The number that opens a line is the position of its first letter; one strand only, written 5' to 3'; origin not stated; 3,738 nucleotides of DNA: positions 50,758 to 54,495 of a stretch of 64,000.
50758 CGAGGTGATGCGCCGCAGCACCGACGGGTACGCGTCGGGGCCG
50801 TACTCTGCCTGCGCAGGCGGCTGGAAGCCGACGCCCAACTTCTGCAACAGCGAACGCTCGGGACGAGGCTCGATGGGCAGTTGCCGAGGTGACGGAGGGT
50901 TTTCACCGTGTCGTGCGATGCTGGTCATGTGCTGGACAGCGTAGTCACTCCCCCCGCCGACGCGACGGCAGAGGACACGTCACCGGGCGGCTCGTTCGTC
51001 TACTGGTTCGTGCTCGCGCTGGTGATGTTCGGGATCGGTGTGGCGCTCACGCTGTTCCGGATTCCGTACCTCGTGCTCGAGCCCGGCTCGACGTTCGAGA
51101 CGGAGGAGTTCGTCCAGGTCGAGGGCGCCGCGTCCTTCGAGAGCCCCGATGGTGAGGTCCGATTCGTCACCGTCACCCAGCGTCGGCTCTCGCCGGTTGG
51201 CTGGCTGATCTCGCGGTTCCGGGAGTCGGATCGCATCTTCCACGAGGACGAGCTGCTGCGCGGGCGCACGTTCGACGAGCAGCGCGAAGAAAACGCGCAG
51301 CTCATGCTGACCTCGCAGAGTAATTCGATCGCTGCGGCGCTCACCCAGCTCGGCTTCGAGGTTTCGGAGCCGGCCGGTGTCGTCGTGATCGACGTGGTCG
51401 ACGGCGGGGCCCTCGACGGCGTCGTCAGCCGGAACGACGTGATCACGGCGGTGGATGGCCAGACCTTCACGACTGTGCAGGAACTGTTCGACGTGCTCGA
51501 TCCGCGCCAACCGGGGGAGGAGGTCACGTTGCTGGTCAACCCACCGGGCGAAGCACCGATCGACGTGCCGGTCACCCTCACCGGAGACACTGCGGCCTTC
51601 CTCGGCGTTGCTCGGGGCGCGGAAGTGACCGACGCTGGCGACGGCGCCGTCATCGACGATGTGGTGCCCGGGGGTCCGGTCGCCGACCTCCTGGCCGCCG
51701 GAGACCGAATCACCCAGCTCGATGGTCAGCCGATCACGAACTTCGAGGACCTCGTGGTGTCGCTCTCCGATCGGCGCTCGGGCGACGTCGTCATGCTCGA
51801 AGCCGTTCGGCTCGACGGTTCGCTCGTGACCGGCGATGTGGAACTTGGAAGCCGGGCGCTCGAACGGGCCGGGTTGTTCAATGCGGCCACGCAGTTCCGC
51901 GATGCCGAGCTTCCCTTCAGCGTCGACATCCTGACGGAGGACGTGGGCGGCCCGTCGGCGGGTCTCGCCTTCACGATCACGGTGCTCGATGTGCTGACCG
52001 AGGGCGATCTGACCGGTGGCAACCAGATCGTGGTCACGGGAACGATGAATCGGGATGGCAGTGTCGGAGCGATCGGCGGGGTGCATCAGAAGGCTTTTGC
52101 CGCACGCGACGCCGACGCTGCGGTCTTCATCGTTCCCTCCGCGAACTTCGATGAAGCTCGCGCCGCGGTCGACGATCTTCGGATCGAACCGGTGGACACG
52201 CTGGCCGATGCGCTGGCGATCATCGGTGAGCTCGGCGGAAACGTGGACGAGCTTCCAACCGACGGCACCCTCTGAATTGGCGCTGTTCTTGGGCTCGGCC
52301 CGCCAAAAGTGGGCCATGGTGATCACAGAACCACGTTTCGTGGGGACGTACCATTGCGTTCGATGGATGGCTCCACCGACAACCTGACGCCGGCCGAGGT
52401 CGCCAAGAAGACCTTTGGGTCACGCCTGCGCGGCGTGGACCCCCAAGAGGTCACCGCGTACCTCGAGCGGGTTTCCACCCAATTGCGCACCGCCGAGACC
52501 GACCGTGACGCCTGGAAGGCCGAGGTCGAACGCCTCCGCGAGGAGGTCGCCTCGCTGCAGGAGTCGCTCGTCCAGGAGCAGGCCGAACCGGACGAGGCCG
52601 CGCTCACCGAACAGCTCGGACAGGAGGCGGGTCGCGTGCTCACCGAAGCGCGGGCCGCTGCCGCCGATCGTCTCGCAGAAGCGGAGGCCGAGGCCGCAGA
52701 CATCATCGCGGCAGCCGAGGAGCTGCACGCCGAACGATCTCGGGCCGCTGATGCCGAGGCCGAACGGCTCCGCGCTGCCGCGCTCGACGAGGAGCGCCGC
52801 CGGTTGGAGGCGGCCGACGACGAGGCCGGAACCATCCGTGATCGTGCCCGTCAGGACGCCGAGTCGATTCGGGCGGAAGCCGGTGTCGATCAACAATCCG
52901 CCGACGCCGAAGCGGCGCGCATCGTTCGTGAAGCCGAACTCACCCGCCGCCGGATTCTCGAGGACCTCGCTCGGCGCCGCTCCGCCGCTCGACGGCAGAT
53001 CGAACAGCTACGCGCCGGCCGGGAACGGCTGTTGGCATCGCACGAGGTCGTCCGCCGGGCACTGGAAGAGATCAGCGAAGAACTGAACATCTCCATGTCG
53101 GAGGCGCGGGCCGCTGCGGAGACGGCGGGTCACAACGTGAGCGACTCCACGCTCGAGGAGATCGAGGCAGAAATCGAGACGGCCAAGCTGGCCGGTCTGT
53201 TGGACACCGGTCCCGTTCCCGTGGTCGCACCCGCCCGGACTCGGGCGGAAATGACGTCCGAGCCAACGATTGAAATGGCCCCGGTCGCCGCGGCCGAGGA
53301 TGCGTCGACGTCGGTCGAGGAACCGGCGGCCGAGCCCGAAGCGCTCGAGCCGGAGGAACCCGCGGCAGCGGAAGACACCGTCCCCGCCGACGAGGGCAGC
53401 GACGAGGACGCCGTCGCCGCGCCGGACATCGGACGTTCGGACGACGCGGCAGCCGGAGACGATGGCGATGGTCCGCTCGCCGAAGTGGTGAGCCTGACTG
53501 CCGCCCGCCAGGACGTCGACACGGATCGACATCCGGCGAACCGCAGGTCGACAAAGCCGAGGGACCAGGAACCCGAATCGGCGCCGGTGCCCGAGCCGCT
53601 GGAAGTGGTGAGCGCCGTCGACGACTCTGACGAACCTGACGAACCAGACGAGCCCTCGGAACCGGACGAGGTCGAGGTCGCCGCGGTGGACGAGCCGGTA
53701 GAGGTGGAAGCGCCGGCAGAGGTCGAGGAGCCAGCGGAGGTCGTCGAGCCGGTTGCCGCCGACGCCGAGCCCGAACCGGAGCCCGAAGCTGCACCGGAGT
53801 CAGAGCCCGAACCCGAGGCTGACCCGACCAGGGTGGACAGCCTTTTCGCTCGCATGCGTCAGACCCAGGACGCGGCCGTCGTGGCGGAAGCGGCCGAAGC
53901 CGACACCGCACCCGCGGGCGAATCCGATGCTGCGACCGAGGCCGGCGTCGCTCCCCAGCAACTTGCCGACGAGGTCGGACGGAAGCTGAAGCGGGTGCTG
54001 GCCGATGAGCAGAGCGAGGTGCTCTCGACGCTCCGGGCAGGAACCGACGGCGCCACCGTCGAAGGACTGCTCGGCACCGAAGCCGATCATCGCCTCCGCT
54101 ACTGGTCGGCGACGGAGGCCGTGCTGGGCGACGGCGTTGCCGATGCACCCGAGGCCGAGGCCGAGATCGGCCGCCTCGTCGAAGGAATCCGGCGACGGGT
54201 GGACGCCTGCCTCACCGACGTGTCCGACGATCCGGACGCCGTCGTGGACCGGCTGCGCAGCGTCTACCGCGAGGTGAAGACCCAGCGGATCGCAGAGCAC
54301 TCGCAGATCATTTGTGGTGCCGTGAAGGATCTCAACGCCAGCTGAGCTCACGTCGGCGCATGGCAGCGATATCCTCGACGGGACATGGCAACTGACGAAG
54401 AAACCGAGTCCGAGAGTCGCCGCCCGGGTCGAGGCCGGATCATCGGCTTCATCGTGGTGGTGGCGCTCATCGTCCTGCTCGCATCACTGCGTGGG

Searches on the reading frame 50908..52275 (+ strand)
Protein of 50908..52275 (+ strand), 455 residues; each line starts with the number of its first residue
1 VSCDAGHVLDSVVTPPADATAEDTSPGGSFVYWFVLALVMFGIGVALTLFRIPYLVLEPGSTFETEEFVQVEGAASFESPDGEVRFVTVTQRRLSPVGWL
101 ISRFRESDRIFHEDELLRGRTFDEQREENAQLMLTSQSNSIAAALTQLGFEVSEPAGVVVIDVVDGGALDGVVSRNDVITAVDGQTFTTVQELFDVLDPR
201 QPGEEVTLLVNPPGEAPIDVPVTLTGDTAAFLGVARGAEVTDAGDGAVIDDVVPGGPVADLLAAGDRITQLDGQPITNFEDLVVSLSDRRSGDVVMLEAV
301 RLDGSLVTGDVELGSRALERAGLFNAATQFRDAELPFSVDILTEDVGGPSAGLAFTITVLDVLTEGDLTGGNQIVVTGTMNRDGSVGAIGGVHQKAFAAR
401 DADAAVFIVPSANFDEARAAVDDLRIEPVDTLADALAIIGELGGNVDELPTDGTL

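Call 88: search_protein_families(library=pfam, proteins=[window:50908-52275:+], max_evalue=0.001)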
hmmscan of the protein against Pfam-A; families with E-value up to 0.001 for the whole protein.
window:50908-52275:+ (455 aa): 4 families
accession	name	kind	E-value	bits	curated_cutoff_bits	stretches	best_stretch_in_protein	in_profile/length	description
PF00595.29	PDZ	-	9.9e-18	64.7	23.2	2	236-298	15-79/81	PDZ domain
PF13180.12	PDZ_2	-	3.4e-16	59.7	27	2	237-312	4-79/80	PDZ domain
PF17820.7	PDZ_6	-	1.1e-10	41.5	27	2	168-210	10-52/54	PDZ domain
PF05362.19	Lon_C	-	3.8e-09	36.9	21.1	1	348-436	109-199/205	Lon protease (S16) C-terminal proteolytic domain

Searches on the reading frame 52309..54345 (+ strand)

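Call 88: search_protein_families(library=pfam, proteins=[window:52309-54345:+], max_evalue=0.001)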
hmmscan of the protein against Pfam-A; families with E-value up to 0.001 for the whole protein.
window:52309-54345:+ (678 aa): 1 family
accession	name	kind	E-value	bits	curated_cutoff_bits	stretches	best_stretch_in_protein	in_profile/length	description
PF05103.18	DivIVA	-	6.3e-10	39.6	28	1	26-143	1-123/131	DivIVA protein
